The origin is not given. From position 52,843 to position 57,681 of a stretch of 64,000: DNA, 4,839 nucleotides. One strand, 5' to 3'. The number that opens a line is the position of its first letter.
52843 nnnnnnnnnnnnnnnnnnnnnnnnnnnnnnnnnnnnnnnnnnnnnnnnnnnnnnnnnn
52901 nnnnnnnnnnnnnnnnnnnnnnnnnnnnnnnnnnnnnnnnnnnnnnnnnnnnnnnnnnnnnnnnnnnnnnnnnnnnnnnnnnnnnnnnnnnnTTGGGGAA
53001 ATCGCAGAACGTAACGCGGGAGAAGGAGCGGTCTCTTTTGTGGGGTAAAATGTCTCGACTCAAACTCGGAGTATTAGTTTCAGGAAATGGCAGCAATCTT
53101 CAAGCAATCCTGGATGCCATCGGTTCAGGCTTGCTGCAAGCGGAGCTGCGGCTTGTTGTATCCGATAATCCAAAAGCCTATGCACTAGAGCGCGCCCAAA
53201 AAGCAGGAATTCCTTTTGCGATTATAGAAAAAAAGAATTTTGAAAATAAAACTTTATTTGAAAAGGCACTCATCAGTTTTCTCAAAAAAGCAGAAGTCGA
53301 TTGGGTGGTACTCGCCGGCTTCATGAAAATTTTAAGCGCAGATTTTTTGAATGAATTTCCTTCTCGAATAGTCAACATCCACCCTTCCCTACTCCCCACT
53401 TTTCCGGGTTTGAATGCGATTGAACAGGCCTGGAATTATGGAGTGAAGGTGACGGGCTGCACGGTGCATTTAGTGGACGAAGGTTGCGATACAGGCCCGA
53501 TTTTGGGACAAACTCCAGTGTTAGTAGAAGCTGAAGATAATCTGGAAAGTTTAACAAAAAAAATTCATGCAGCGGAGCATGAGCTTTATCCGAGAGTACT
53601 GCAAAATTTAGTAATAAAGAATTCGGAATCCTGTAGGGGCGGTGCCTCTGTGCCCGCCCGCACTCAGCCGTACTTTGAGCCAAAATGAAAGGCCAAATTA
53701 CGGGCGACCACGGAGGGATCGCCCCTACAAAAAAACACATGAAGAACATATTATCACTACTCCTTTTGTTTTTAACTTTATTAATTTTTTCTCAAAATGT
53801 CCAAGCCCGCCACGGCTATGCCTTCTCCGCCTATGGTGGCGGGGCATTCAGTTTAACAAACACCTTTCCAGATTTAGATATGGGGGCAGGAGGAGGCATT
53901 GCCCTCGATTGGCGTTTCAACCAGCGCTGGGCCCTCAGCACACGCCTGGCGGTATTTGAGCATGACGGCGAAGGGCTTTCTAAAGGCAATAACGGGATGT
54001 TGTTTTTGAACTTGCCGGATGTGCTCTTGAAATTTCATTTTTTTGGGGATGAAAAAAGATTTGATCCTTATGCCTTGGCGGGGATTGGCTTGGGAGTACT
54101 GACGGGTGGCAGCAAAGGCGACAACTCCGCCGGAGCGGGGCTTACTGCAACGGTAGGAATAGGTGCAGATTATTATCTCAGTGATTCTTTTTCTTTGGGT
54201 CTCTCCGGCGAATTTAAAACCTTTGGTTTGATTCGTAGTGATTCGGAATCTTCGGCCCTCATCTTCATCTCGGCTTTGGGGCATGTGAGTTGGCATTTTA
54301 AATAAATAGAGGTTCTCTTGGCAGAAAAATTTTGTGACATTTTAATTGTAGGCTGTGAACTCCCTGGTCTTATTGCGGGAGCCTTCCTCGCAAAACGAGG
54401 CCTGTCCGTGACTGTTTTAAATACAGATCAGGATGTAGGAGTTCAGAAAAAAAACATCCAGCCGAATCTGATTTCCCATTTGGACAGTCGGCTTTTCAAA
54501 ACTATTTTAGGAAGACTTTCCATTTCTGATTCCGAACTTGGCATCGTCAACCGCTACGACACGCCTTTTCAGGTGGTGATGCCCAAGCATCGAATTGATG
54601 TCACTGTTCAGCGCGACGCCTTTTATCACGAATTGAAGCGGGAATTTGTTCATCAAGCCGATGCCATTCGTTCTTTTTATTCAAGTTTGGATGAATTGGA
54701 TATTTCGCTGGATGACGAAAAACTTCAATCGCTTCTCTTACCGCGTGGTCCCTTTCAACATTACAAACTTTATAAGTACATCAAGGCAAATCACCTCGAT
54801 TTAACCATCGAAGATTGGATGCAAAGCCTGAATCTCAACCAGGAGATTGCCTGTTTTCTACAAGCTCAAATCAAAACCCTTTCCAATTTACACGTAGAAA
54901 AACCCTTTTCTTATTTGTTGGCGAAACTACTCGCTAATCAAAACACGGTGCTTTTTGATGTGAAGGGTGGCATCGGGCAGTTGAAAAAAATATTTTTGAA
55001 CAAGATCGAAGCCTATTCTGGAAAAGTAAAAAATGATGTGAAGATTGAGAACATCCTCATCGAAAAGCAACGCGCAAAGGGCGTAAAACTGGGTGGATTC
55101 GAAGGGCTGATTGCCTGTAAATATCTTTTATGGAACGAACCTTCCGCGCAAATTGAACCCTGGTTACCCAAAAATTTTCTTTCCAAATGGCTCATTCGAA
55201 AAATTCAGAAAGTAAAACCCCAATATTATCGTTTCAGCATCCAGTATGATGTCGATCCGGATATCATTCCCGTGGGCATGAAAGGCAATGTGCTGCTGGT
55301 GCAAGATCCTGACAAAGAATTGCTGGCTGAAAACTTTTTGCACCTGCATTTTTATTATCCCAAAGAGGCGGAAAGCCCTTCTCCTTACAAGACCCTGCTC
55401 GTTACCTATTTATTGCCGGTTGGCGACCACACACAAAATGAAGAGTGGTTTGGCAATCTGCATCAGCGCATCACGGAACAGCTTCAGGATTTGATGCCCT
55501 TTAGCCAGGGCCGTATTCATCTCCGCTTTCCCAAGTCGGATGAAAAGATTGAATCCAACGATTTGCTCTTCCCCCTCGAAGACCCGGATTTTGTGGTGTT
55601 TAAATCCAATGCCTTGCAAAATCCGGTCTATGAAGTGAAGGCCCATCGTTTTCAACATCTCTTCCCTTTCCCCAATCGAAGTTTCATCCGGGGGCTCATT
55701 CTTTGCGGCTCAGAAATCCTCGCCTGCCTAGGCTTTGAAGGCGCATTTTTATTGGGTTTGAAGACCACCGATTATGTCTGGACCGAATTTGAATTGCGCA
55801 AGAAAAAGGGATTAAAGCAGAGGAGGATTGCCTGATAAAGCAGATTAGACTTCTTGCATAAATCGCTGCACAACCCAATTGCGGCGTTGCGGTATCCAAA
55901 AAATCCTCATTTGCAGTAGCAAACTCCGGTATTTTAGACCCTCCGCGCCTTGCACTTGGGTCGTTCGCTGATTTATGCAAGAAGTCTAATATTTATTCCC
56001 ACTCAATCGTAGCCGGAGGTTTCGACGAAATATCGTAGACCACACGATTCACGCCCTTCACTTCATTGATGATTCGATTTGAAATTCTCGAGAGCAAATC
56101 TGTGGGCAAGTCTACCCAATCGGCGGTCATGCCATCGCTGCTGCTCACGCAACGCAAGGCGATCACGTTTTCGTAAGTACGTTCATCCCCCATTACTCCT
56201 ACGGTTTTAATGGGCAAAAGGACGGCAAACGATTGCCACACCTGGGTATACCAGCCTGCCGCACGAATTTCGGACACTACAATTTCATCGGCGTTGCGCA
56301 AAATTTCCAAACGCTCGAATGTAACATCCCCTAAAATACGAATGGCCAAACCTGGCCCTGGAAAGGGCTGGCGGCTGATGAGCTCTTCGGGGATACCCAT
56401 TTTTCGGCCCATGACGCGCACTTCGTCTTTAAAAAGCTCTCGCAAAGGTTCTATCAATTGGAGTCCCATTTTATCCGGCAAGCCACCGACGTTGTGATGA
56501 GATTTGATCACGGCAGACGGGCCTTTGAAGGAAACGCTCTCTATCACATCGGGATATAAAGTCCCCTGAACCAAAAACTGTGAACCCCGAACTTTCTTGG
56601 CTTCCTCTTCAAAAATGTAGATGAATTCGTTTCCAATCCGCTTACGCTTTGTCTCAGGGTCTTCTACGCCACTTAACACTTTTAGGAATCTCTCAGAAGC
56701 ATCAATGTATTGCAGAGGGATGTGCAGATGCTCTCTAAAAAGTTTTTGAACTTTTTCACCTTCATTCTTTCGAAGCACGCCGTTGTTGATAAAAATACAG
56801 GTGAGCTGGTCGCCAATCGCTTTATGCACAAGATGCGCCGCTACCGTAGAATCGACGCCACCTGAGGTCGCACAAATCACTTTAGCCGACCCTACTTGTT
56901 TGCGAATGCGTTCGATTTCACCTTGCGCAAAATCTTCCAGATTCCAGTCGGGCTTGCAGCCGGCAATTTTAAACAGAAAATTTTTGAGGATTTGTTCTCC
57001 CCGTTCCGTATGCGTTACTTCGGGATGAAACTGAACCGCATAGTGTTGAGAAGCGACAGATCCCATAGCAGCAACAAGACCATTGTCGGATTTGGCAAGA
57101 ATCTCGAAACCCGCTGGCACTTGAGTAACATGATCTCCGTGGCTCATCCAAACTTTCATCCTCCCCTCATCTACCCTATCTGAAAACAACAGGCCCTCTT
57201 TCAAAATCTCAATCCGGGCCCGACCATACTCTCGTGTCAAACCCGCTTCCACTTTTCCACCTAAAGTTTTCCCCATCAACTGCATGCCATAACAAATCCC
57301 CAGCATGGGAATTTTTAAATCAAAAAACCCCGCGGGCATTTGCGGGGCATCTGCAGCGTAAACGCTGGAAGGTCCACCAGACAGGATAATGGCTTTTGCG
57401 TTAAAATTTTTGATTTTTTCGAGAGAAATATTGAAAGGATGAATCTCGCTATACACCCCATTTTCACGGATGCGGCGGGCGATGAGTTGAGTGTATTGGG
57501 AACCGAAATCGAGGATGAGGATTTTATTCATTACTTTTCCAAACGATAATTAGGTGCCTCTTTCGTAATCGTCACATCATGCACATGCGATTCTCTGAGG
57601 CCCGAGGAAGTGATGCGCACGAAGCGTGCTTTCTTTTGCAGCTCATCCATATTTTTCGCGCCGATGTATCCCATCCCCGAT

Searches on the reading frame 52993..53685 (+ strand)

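Call 28: search_protein_families(library=pfam, proteins=[window:52993-53685:+], max_evalue=0.00001)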
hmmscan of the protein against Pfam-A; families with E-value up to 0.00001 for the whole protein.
window:52993-53685:+ (231 aa): 1 family
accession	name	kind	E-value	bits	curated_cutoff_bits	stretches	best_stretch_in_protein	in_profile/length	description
PF00551.24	Formyl_trans_N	-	3.3e-60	203.4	26.1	1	24-203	2-181/181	Formyl transferase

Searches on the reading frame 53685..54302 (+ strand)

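Call 28: search_protein_families(library=pfam, proteins=[window:53685-54302:+], max_evalue=0.00001)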
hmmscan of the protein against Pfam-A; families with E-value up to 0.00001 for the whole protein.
window:53685-54302:+ (206 aa): 1 family
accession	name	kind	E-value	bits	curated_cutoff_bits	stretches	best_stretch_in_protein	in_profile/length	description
PF13505.12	OMP_b-brl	-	6.4e-10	39.9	28.7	1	28-174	2-149/175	Outer membrane protein beta-barrel domain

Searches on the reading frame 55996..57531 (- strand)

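Call 28: search_protein_families(library=pfam, proteins=[window:55996-57531:-], max_evalue=0.00001)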
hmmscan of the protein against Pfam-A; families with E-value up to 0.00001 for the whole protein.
window:55996-57531:- (512 aa): 4 families
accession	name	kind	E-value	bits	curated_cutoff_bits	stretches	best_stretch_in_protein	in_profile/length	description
PF00958.27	GMP_synt_C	-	3.4e-46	155.7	27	1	421-511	2-92/92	GMP synthase C terminal domain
PF00117.34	GATase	-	1e-45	156.2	22.8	1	5-188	1-189/190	Glutamine amidotransferase class-I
PF07722.19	Peptidase_C26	-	1.4e-11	45.1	20.5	1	71-171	103-219/219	Peptidase C26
PF02540.23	NAD_synthase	-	6.6e-10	39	21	0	211-283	14-86/242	NAD synthase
